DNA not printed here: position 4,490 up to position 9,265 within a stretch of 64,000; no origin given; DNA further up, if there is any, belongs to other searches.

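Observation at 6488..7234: Exactly in-frame 738-bp insertion of foreign composition in purL, bounded by codon-aligned 9-bp direct repeats and encoding a kinase-like domain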

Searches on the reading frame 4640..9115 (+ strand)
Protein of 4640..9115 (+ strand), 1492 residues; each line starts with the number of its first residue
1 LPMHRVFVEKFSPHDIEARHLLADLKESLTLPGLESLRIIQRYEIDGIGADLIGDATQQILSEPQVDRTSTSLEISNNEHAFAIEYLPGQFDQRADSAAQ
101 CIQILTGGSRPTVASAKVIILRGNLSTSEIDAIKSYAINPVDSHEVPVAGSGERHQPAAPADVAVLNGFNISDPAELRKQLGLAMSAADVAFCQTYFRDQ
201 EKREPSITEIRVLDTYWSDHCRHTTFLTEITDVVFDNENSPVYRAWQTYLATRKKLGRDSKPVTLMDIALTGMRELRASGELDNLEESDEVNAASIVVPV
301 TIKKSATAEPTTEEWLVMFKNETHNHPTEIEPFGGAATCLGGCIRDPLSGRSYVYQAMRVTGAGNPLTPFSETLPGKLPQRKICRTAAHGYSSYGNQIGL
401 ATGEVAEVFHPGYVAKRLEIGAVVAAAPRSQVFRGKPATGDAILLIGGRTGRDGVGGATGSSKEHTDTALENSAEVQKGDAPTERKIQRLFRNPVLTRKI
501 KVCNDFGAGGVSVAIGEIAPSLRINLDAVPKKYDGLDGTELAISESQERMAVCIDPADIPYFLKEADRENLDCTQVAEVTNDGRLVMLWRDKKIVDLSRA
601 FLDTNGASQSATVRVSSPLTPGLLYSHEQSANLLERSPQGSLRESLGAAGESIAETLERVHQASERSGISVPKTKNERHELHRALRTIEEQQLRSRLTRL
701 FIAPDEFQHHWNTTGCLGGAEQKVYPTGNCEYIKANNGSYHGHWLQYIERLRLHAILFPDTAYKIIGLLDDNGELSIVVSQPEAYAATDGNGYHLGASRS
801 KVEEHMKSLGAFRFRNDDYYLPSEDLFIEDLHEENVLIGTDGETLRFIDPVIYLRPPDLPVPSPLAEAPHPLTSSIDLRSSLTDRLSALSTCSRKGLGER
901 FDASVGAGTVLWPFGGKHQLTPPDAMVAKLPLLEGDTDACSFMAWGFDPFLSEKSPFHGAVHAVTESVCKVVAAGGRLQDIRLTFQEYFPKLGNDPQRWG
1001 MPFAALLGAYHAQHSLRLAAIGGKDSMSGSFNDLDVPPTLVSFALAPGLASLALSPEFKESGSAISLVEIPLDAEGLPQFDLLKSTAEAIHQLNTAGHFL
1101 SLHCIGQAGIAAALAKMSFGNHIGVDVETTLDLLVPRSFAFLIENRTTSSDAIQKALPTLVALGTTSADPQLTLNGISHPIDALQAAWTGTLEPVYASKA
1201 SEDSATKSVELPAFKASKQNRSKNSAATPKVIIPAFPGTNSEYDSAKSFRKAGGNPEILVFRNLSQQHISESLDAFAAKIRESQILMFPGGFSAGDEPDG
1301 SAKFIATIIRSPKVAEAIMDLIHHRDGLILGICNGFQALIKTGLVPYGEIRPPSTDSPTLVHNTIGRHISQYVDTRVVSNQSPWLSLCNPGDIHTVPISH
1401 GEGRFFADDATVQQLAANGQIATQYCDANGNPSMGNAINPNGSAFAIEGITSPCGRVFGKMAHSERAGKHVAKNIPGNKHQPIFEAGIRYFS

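Call 4: search_protein_families(library=pfam, proteins=[window:4640-9115:+], max_evalue=1)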
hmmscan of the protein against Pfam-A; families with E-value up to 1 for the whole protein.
window:4640-9115:+ (1492 aa): 5 families
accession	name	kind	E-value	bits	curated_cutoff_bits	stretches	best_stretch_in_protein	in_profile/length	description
PF13507.12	GATase_5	-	7.4e-81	271.5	27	1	1229-1491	2-260/260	CobB/CobQ-like glutamine amidotransferase domain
PF02769.27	AIRS_C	-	1.9e-27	96.8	23.1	2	439-588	2-154/156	AIR synthase related protein, C-terminal domain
PF18762.7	Kinase-PolyVal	-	5.2e-27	95.2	27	1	718-855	31-159/160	Serine/Threonine/Tyrosine Kinase found in polyvalent proteins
PF18072.6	FGAR-AT_linker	-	1.5e-09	38.6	26.6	1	176-223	3-49/50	Formylglycinamide ribonucleotide amidotransferase linker domain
PF01965.30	DJ-1_PfpI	-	0.098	12.9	26.6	1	1310-1384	78-146/165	DJ-1/PfpI family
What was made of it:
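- On Single-chain FGAM synthase PurL (TIGR01857): AIRS_C and GATase_5 domains are present (call 4).
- Pfam PF18762, E=2e-28 (call 4).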

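Call 6: search_protein_families(library=ncbifam, proteins=[window:4640-9115:+], max_evalue=1)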
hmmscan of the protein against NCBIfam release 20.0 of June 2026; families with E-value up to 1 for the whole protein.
window:4640-9115:+ (1492 aa): 11 families
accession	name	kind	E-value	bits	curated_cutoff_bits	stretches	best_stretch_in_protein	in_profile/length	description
TIGR01857.1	FGAM-synthase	equivalog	0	1659.1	1057.05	2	5-637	2-635/1239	phosphoribosylformylglycinamidine synthase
NF003672.0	PRK05297.1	equivalog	2.2e-74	250.7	783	3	1077-1473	854-1265/1290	phosphoribosylformylglycinamidine synthase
TIGR01736.1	FGAM_synth_II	equivalog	6e-68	229.8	525.75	2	302-605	56-356/718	phosphoribosylformylglycinamidine synthase subunit PurL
NF002290.1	PRK01213.1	equivalog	3.1e-65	220.7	648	2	311-612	65-362/723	phosphoribosylformylglycinamidine synthase subunit PurL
TIGR01735.1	FGAM_synt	equivalog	1.2e-64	218.5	1123.05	5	1177-1471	1001-1281/1307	phosphoribosylformylglycinamidine synthase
TIGR01737.1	FGAM_synth_I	equivalog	2.1e-43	148.3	177.8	1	1231-1474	3-213/228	phosphoribosylformylglycinamidine synthase I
NF010690.0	PRK14090.1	equivalog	1.5e-33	116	1047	1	309-603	55-336/601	phosphoribosylformylglycinamidine synthase subunit PurL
NF002252.0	PRK01175.1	equivalog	5.9e-33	114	298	1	1229-1467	4-228/261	phosphoribosylformylglycinamidine synthase subunit PurQ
NF002957.0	PRK03619.1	equivalog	6.3e-33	114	212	1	1231-1477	3-209/222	phosphoribosylformylglycinamidine synthase subunit PurQ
TIGR01739.1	tegu_FGAM_synt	hypoth_equivalog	0.00096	17.2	716.1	1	1215-1352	918-1048/1206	herpesvirus tegument protein/v-FGAM-synthase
NF004921.0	PRK06278.1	equivalog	0.088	11.7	354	1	1307-1341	46-80/482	cobyrinic acid a,c-diamide synthase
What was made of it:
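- On Polyvalent protein (phage or conjugative-element multi-effector): The host is PurL, with only PurL domains (calls 4, 6).
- On Single-chain FGAM synthase PurL (TIGR01857): 1659 bits against a cutoff of 1057, split into two stretches by the insert (call 6).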

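Call 10: find_homologous_proteins(query=window:4640-9115:+, max_evalue=1e-50)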
Query window:4640-9115:+ (1492 aa): 8000 proteins with E <= 1e-50 among 8000 candidates; the best 120 are listed.
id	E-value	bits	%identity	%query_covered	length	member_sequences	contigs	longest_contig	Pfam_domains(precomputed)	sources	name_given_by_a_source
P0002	0.0e+0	3277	96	100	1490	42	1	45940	PF18762.8,PF18072.7,PF13507.13,PF02769.28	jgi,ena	jgi:phosphoribosylformylglycinamidine (FGAM) synthase-like enzyme/phosphoribosylformylglycinamidine 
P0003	0.0e+0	3077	90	100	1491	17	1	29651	PF18762.8,PF18072.7,PF13507.13,PF02769.28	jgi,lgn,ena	-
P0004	0.0e+0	2887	84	100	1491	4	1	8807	PF18762.8,PF18072.7,PF13507.13,PF02769.28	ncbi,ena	-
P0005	0.0e+0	2826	99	45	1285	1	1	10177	PF18072.7,PF13507.13,PF02769.28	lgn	-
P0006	0.0e+0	2671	98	41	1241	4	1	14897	PF18072.7,PF13507.13,PF02769.28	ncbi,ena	-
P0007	0.0e+0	2669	97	41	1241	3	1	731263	PF18072.7,PF13507.13,PF02769.28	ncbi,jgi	jgi:phosphoribosylformylglycinamidine synthase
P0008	0.0e+0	2649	98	41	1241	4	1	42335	PF18072.7,PF13507.13,PF02769.28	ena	-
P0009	0.0e+0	2647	97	41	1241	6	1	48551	PF18072.7,PF13507.13,PF02769.28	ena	-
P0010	0.0e+0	2642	97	41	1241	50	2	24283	PF18072.7,PF13507.13,PF02769.28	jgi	jgi:phosphoribosylformylglycinamidine synthase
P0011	0.0e+0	2633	97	41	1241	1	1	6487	PF18072.7,PF13507.13,PF02769.28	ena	-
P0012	0.0e+0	2631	97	41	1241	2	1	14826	PF18072.7,PF13507.13,PF02769.28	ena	-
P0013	0.0e+0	2629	96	42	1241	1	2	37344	PF18072.7,PF13507.13,PF02769.28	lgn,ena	-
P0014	0.0e+0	2625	98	41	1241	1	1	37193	PF18072.7,PF13507.13,PF02769.28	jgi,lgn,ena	jgi:phosphoribosylformylglycinamidine synthase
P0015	0.0e+0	2617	97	41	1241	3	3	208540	PF18072.7,PF13507.13,PF02769.28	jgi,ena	jgi:phosphoribosylformylglycinamidine synthase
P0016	0.0e+0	2610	85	90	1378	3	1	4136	PF18762.8,PF18072.7,PF13507.13,PF02769.28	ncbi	ncbi:MAG: hypothetical protein RLZ22_1383, partial [Verrucomicrobiota bacterium]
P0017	0.0e+0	2601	95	41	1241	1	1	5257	PF18072.7,PF13507.13,PF02769.28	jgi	jgi:phosphoribosylformylglycinamidine synthase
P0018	0.0e+0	2600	97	41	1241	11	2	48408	PF18072.7,PF13507.13,PF02769.28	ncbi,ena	-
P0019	0.0e+0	2599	95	41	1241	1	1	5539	PF18072.7,PF13507.13,PF02769.28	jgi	jgi:phosphoribosylformylglycinamidine synthase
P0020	0.0e+0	2594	95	41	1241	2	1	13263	PF18072.7,PF13507.13,PF02769.28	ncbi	-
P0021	0.0e+0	2524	93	42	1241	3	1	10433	PF18072.7,PF13507.13,PF02769.28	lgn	-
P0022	0.0e+0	2490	90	42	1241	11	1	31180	PF18072.7,PF13507.13,PF02769.28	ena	-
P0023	0.0e+0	2454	90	42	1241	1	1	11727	PF18072.7,PF13507.13,PF02769.28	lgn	-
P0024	0.0e+0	2432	72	100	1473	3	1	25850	PF18762.8,PF18072.7,PF13507.13,PF02769.28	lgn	-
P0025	0.0e+0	2428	71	100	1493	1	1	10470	PF18762.8,PF18072.7,PF13507.13,PF02769.28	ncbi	-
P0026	0.0e+0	2424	72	100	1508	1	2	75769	PF18762.8,PF18072.7,PF13507.13,PF02769.28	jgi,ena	-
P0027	0.0e+0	2351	68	100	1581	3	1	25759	PF18762.8,PF18072.7,PF13507.13,PF02769.28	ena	-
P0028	0.0e+0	2350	70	100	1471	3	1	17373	PF18762.8,PF18072.7,PF13507.13,PF02769.28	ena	-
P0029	0.0e+0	2342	69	100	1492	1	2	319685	PF18762.8,PF18072.7,PF13507.13,PF02769.28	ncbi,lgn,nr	ncbi:MAG: phosphoribosylformylglycinamidine synthase subunit PurQ [Verrucomicrobia bacterium]|nr:pho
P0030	0.0e+0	2337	69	100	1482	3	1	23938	PF18762.8,PF18072.7,PF13507.13,PF02769.28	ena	-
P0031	0.0e+0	2327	69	100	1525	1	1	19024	PF18762.8,PF18072.7,PF13507.13,PF02769.28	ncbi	-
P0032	0.0e+0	2303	68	100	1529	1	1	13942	PF18762.8,PF18072.7,PF13507.13,PF02769.28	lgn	-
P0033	0.0e+0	2299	86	42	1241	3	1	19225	PF18072.7,PF13507.13,PF02769.28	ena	-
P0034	0.0e+0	2287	69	100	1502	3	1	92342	PF18762.8,PF18072.7,PF13507.13,PF02769.28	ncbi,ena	-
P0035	0.0e+0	2275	69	100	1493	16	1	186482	PF18762.8,PF18072.7,PF13507.13,PF02769.28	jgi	jgi:phosphoribosylformylglycinamidine (FGAM) synthase-like enzyme/phosphoribosylformylglycinamidine 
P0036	0.0e+0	2272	85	42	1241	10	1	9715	PF18072.7,PF13507.13,PF02769.28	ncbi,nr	ncbi:MAG: phosphoribosylformylglycinamidine synthase [Akkermansiaceae bacterium]|nr:phosphoribosylfo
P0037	0.0e+0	2270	67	100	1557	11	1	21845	PF18762.8,PF18072.7,PF13507.13,PF02769.28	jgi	jgi:phosphoribosylformylglycinamidine (FGAM) synthase-like enzyme/phosphoribosylformylglycinamidine 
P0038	0.0e+0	2270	69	100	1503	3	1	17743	PF18762.8,PF18072.7,PF13507.13,PF02769.28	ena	-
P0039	0.0e+0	2268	67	100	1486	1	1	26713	PF18762.8,PF18072.7,PF13507.13,PF02769.28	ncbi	ncbi:MAG: phosphoribosylformylglycinamidine synthase subunit PurQ [Verrucomicrobiota bacterium]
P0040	0.0e+0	2267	69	100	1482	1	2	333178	PF18762.8,PF18072.7,PF13507.13,PF02769.28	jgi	jgi:phosphoribosylformylglycinamidine (FGAM) synthase-like enzyme/phosphoribosylformylglycinamidine 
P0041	0.0e+0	2264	68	100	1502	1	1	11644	PF18762.8,PF18072.7,PF13507.13,PF02769.28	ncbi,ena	-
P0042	0.0e+0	2259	68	100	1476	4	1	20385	PF18762.8,PF18072.7,PF13507.13,PF02769.28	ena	-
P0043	0.0e+0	2259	76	46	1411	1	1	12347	PF18762.8,PF18072.7,PF13507.13,PF02769.28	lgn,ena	-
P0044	0.0e+0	2254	67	100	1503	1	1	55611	PF18762.8,PF18072.7,PF13507.13,PF02769.28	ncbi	-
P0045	0.0e+0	2253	68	100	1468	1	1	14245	PF18762.8,PF18072.7,PF13507.13,PF02769.28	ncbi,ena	-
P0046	0.0e+0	2253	68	100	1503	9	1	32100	PF18762.8,PF18072.7,PF13507.13,PF02769.28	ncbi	-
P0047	0.0e+0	2251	68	100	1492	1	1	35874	PF18762.8,PF18072.7,PF13507.13,PF02769.28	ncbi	-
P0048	0.0e+0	2249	68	100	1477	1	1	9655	PF18762.8,PF18072.7,PF13507.13,PF02769.28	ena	-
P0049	0.0e+0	2246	68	100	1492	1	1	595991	PF18762.8,PF18072.7,PF13507.13,PF02769.28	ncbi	-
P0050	0.0e+0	2242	68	100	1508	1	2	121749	PF18762.8,PF18072.7,PF13507.13,PF02769.28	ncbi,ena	-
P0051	0.0e+0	2237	67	100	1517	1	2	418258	PF18762.8,PF18072.7,PF13507.13,PF02769.28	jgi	jgi:phosphoribosylformylglycinamidine (FGAM) synthase-like enzyme/phosphoribosylformylglycinamidine 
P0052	0.0e+0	2231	67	100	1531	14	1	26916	PF18762.8,PF18072.7,PF13507.13,PF02769.28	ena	-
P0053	0.0e+0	2228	85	42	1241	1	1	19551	PF18072.7,PF13507.13,PF02769.28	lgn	-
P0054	0.0e+0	2227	68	100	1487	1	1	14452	PF18762.8,PF18072.7,PF13507.13,PF02769.28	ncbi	-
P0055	0.0e+0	2225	67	100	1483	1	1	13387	PF18762.8,PF18072.7,PF13507.13,PF02769.28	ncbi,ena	-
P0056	0.0e+0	2223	84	42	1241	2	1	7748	PF18072.7,PF13507.13,PF02769.28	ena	-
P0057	0.0e+0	2220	67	100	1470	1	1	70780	PF18762.8,PF18072.7,PF13507.13,PF02769.28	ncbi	-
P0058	0.0e+0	2217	66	100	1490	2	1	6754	PF18762.8,PF18072.7,PF13507.13,PF02769.28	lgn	-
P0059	0.0e+0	2217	67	100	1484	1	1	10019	PF18762.8,PF18072.7,PF13507.13,PF02769.28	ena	-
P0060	0.0e+0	2216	67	100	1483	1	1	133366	PF18762.8,PF18072.7,PF13507.13,PF02769.28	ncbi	ncbi:MAG: phosphoribosylformylglycinamidine synthase subunit PurQ [Luteolibacter sp.]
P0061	0.0e+0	2215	67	100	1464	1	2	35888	PF18762.8,PF18072.7,PF13507.13,PF02769.28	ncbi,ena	-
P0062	0.0e+0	2206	67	100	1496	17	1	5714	PF18762.8,PF18072.7,PF13507.13,PF02769.28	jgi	jgi:phosphoribosylformylglycinamidine (FGAM) synthase-like enzyme/phosphoribosylformylglycinamidine 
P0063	0.0e+0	2201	67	100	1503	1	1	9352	PF18762.8,PF18072.7,PF13507.13,PF02769.28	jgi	jgi:phosphoribosylformylglycinamidine (FGAM) synthase-like enzyme/phosphoribosylformylglycinamidine 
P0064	0.0e+0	2198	66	100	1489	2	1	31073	PF18762.8,PF18072.7,PF13507.13,PF02769.28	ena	-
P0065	0.0e+0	2197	67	100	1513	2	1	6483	PF18762.8,PF18072.7,PF13507.13,PF02769.28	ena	-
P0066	0.0e+0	2197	69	96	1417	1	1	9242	PF18762.8,PF18072.7,PF13507.13,PF02769.28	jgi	jgi:phosphoribosylformylglycinamidine (FGAM) synthase-like enzyme/phosphoribosylformylglycinamidine 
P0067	0.0e+0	2187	66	100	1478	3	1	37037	PF18762.8,PF18072.7,PF13507.13,PF02769.28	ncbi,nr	ncbi:MAG: phosphoribosylformylglycinamidine synthase subunit PurQ [Akkermansiaceae bacterium]|nr:pho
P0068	0.0e+0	2186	66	100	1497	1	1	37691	PF18762.8,PF18072.7,PF13507.13,PF02769.28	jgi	jgi:phosphoribosylformylglycinamidine (FGAM) synthase-like enzyme/phosphoribosylformylglycinamidine 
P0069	0.0e+0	2179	68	80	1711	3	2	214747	PF18762.8,PF18072.7,PF13507.13,PF02769.28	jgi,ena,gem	-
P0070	0.0e+0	2159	65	100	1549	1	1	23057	PF18762.8,PF18072.7,PF13507.13,PF02769.28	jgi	-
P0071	0.0e+0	2156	64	100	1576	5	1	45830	PF18762.8,PF18072.7,PF13507.13,PF02769.28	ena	-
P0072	0.0e+0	2143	65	99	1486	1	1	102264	PF18762.8,PF18072.7,PF13507.13,PF02769.28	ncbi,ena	-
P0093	0.0e+0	1989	61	100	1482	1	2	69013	PF18762.8,PF18072.7,PF13507.13,PF02769.28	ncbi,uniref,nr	ncbi:phosphoribosylformylglycinamidine synthase subunit PurQ [Roseibacillus ishigakijimensis]|uniref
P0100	0.0e+0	1983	67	88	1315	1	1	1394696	PF18762.8,PF18072.7,PF13507.13,PF02769.28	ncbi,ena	-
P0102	0.0e+0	1982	59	100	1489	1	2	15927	PF18762.8,PF18072.7,PF13507.13,PF02769.28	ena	-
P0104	0.0e+0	1980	61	100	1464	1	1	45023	PF18762.8,PF18072.7,PF13507.13,PF02769.28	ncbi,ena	-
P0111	0.0e+0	1977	61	100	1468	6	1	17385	PF18762.8,PF18072.7,PF13507.13,PF02769.28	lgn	-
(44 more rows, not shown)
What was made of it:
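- Checked: The insert-free PurL length is 1241 aa (calls 6, 10).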

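Call 15: find_encoding_contigs(protein=P0007, flank=5000, max_places=2)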
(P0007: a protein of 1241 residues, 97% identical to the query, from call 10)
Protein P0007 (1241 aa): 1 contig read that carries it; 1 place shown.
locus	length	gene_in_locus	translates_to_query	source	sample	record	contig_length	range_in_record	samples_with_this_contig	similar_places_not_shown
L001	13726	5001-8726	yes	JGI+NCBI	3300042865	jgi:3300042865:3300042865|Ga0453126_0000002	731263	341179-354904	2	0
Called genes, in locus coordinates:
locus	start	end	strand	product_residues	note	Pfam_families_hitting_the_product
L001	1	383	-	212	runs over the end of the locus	PF09607:BrkDBD (faint), PF13518:HTH_28 (faint)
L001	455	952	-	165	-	PF03734:YkuD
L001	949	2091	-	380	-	PF00109:ketoacyl-synt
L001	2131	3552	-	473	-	-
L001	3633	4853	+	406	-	PF00365:PFK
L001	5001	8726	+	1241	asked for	PF18072:FGAR-AT_linker (weak), PF02769:AIRS_C, PF13507:GATase_5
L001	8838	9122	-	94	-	PF01329:Pterin_4a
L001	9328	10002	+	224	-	PF03734:YkuD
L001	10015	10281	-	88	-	-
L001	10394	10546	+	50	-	-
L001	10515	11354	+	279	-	PF19293:CdaA_N, PF02457:DAC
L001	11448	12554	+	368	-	PF00465:Fe-ADH, PF13685:Fe-ADH_2, PF01761:DHQ_synthase, PF24621:DHQS_C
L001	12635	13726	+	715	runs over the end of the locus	PF00501:AMP-binding, PF13193:AMP-binding_C (weak)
